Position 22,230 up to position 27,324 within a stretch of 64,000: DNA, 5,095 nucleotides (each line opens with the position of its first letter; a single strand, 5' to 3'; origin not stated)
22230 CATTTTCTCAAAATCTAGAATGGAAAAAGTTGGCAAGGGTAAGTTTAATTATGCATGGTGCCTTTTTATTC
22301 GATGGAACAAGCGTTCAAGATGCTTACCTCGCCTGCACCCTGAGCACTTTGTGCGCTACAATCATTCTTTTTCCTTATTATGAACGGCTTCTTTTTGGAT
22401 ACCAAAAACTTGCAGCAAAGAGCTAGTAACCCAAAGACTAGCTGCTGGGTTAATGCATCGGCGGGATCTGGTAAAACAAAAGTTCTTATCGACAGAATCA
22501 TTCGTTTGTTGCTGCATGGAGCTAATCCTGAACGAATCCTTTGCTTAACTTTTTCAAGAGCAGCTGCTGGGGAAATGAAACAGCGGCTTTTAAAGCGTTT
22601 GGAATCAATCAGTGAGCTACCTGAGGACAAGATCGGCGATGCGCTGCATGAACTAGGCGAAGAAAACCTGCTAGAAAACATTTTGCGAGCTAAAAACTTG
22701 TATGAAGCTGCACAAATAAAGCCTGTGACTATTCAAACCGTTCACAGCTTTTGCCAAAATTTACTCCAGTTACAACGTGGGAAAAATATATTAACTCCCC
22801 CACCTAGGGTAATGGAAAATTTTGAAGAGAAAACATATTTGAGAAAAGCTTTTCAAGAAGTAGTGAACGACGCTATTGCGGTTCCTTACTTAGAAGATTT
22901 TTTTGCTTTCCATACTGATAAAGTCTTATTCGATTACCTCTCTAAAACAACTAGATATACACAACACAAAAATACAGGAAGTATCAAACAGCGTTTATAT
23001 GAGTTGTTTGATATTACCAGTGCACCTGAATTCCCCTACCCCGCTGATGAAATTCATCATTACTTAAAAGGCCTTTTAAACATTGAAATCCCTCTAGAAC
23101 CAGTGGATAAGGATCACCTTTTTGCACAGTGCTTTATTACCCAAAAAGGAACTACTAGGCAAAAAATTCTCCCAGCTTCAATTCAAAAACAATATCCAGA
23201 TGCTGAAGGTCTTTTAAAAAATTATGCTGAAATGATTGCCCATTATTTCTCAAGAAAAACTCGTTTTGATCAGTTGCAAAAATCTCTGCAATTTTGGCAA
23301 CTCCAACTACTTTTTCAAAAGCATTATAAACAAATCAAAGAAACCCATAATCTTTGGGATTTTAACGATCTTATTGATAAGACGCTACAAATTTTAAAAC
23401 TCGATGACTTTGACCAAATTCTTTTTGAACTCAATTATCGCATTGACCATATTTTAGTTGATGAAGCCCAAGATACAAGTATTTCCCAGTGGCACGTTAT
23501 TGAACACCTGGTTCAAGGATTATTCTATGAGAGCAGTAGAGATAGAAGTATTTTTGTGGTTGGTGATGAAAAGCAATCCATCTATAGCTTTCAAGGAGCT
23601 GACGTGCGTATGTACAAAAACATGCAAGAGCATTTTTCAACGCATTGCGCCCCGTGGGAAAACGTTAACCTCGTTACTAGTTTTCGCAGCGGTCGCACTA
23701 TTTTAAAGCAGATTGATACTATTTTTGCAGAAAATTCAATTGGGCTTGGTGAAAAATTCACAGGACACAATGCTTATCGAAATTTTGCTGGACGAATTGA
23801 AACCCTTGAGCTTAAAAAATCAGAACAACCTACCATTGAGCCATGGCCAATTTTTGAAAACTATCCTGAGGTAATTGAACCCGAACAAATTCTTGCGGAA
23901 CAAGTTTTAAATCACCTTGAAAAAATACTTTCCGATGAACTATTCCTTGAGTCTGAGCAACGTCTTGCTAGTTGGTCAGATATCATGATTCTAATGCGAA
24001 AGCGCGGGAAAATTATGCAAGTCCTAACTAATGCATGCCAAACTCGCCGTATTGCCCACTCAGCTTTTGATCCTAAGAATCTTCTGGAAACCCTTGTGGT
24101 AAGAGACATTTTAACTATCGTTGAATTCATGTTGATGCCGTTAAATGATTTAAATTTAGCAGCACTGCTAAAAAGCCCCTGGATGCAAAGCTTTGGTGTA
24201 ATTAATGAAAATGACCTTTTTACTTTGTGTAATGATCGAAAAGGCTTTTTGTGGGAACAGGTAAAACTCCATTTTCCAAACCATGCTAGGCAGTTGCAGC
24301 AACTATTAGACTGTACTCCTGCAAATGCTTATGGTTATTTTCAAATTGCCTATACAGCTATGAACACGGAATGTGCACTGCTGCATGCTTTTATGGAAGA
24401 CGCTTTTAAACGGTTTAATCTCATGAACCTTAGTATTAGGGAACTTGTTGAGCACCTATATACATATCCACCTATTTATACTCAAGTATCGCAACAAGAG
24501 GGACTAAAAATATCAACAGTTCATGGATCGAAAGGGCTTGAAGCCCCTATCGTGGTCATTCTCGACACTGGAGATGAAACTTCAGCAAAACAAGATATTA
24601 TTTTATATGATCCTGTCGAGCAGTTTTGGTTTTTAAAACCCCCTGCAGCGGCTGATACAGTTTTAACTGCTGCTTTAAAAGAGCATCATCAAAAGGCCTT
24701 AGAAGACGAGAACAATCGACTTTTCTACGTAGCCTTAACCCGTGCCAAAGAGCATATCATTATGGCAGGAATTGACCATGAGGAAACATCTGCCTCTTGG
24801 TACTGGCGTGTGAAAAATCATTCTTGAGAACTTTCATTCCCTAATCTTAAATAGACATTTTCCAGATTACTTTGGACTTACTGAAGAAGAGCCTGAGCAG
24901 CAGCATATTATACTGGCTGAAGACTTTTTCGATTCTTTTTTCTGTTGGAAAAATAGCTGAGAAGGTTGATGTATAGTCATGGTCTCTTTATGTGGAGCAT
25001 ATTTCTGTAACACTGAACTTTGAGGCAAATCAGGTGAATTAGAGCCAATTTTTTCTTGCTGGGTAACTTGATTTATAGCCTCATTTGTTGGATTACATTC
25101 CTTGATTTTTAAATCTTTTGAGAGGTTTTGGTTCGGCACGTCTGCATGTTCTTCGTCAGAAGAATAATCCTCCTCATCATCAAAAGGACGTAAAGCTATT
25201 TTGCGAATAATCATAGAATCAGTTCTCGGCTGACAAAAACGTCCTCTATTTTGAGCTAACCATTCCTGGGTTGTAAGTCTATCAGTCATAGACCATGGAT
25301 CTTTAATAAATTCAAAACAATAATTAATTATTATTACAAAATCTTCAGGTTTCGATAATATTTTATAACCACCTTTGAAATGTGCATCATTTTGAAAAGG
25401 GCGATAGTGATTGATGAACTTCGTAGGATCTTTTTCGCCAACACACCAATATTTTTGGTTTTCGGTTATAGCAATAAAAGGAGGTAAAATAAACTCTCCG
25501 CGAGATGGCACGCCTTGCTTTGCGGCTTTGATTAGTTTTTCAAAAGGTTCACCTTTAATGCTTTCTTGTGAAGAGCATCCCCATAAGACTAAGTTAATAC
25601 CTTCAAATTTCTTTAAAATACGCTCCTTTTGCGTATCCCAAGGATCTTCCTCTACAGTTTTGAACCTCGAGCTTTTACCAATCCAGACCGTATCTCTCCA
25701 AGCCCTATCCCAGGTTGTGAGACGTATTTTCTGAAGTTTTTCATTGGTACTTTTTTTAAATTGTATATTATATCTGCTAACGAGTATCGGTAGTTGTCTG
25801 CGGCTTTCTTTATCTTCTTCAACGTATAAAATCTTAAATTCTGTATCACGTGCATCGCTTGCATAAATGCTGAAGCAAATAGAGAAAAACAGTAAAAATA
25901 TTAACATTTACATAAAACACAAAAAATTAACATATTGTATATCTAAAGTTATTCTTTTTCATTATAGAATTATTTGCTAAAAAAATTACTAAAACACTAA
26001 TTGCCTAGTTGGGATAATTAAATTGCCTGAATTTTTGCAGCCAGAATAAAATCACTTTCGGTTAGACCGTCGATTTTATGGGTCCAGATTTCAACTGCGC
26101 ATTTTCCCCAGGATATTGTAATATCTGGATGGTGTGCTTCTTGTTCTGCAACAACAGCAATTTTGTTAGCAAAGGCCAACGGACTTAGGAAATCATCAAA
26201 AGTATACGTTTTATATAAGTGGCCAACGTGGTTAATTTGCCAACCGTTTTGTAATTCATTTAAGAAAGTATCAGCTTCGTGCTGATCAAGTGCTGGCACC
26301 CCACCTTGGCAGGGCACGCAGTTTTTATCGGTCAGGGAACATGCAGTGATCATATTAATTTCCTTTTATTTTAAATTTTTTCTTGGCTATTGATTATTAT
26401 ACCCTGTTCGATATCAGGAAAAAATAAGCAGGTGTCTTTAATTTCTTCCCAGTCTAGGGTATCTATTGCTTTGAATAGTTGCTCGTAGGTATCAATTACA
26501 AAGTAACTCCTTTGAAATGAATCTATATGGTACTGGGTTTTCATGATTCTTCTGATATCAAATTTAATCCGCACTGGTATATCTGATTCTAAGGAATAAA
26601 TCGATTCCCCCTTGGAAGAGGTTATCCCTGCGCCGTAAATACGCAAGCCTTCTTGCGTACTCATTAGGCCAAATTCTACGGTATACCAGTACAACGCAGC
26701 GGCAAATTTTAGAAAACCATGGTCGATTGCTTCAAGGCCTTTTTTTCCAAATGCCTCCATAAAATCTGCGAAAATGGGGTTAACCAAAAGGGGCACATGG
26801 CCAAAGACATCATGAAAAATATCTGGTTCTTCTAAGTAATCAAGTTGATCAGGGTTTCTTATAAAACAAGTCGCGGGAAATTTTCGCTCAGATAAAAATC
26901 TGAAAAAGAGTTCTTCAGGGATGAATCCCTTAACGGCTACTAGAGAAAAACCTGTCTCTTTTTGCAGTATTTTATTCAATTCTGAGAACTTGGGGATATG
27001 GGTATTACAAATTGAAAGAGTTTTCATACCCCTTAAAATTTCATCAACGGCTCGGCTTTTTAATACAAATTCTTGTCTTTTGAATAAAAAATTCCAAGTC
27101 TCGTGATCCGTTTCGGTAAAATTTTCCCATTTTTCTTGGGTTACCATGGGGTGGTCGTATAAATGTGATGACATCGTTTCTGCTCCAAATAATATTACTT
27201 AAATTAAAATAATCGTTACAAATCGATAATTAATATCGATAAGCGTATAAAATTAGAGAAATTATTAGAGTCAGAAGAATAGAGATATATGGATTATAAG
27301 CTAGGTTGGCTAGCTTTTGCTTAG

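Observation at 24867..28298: Two signal-peptide-bearing receiver (CheY-like) domain paralogs bracket the phhA-phhB operon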

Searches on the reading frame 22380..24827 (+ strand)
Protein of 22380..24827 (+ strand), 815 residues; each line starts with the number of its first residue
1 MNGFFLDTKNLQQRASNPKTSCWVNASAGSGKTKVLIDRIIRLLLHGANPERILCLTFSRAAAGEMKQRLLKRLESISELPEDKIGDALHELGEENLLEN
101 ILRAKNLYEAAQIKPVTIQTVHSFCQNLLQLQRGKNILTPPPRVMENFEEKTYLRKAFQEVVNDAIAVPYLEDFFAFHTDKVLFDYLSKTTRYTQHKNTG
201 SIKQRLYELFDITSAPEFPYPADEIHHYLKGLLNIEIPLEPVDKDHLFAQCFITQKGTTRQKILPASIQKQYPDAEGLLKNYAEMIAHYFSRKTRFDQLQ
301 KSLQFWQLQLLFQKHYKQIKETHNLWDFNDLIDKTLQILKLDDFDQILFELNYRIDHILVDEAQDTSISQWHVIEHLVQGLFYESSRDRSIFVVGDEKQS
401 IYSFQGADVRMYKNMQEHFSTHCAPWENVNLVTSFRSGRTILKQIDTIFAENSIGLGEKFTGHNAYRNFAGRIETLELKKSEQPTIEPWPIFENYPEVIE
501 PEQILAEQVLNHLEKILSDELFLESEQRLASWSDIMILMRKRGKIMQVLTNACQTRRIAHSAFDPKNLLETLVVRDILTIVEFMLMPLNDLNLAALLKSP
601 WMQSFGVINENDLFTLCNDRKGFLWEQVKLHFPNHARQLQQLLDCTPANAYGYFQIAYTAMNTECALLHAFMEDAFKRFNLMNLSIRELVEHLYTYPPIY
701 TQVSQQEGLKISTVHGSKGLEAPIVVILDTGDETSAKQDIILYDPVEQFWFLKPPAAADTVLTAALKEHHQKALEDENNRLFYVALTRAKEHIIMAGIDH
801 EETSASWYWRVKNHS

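Call 3: search_protein_families(library=pfam, proteins=[window:22380-24827:+], max_evalue=1)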
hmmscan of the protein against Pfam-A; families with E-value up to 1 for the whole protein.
window:22380-24827:+ (815 aa): 11 families
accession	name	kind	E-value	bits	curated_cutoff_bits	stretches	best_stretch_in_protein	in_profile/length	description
PF00580.27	UvrD-helicase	-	5.7e-53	180.8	23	1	12-419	6-270/271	UvrD/REP helicase N-terminal domain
PF13361.12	UvrD_C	-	1e-13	51.9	25.6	1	701-796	279-346/350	UvrD-like helicase C-terminal domain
PF13245.12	AAA_19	-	2e-13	51.1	25.1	1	18-404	10-133/134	AAA domain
PF13538.12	UvrD_C_2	-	2e-08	34.4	27.4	2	711-729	4-22/52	UvrD-like helicase C-terminal domain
PF01443.25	Viral_helicase1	-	0.00017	21.9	21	0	766-794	197-225/228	Viral superfamily 1 RNA helicase core domain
PF24883.2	NPHP3_N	-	0.00041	21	24.8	1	5-61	6-61/164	Nephrocystin 3, N-terminal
PF00270.35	DEAD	-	0.0009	19.4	26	1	20-78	15-73/167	DEAD/DEAH box helicase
PF13087.12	AAA_12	-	0.0087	16.1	27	1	705-797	135-192/195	AAA domain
PF13604.12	AAA_30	-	0.05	13.8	27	0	12-73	11-69/191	AAA domain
PF04936.17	DUF658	-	0.054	13.7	24.4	1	634-689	89-147/186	Protein of unknown function (DUF658)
PF04851.21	ResIII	-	0.076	13.4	22.5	1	10-127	14-113/164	Type III restriction enzyme, res subunit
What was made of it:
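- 22380..24827 (+): addA-like UvrD helicase, one boundary of the conserved slot that holds family members. Pfam (call 3).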

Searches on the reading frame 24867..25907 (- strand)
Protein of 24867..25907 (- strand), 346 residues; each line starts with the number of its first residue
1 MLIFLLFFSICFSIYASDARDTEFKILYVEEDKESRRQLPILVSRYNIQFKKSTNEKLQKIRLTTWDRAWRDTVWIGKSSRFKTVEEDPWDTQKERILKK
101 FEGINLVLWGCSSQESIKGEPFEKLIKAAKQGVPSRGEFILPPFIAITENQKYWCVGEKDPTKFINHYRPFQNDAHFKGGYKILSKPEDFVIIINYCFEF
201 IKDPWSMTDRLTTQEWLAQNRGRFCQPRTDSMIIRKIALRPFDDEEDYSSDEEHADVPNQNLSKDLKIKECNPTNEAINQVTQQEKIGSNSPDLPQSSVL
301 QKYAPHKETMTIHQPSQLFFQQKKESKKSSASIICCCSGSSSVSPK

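Call 3: search_protein_families(library=pfam, proteins=[window:24867-25907:-], max_evalue=1)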
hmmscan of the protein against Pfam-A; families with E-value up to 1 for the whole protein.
window:24867-25907:- (346 aa): 0 families

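Call 70: search_protein_families(library=ncbifam, proteins=[window:24867-25907:-], max_evalue=0.1)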
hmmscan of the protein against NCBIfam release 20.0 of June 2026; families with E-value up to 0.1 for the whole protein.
window:24867-25907:- (346 aa): 0 families

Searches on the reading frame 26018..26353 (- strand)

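Call 3: search_protein_families(library=pfam, proteins=[window:26018-26353:-], max_evalue=1)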
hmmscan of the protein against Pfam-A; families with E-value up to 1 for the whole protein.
window:26018-26353:- (111 aa): 2 families
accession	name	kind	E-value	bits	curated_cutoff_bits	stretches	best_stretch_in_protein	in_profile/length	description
PF01329.24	Pterin_4a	-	6.1e-29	100.4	26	1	21-111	2-91/91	Pterin 4 alpha carbinolamine dehydratase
PF09101.17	Exotox-A_bind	-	0.054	13.2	20.5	1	29-88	133-195/274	Exotoxin A binding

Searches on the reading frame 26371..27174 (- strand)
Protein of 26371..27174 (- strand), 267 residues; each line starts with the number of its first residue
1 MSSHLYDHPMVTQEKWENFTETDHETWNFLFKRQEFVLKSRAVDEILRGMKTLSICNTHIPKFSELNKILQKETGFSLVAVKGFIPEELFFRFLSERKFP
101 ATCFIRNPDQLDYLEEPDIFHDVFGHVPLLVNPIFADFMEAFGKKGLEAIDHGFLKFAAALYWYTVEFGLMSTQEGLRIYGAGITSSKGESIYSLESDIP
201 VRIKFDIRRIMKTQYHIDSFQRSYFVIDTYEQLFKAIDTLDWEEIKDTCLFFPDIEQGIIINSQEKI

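Call 3: search_protein_families(library=pfam, proteins=[window:26371-27174:-], max_evalue=1)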
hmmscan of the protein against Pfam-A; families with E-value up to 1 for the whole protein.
window:26371-27174:- (267 aa): 1 family
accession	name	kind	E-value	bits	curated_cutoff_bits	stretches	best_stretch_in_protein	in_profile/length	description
PF00351.26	Biopterin_H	-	2.5e-44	152.1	22.7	1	18-235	60-279/331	Biopterin-dependent aromatic amino acid hydroxylase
